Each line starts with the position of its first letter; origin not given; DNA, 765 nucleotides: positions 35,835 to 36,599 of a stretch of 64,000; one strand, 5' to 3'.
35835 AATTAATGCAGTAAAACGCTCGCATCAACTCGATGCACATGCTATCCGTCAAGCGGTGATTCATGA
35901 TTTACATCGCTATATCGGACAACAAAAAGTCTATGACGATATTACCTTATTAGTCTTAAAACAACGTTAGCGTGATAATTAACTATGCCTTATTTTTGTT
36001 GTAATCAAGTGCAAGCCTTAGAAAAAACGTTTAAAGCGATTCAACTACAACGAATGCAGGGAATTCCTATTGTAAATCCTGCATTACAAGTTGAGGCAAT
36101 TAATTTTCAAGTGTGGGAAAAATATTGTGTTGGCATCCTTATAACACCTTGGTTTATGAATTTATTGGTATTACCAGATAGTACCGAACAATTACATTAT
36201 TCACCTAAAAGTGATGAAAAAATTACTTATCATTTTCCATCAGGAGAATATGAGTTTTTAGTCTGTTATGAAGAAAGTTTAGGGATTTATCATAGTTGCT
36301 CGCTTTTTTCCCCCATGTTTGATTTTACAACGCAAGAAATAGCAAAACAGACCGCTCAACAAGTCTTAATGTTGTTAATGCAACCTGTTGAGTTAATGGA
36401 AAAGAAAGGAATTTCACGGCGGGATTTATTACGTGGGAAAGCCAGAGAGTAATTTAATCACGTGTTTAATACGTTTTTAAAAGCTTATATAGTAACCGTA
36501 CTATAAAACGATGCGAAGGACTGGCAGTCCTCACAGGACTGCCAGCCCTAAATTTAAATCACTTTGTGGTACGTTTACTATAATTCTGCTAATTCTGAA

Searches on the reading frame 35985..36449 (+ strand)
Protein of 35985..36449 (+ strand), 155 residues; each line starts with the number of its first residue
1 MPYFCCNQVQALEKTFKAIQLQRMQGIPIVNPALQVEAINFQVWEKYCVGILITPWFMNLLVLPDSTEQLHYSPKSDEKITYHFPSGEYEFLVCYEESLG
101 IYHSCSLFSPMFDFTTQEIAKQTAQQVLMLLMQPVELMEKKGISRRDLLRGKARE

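Call 54: search_protein_families(library=pfam, proteins=[window:35985-36449:+], max_evalue=0.001)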
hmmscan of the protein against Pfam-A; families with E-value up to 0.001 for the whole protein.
window:35985-36449:+ (155 aa): 1 family
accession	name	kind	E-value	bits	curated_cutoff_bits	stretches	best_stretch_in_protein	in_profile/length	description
PF11939.13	NiFe-hyd_HybE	-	3.9e-46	157.1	25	1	8-151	2-147/147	[NiFe]-hydrogenase assembly, chaperone, HybE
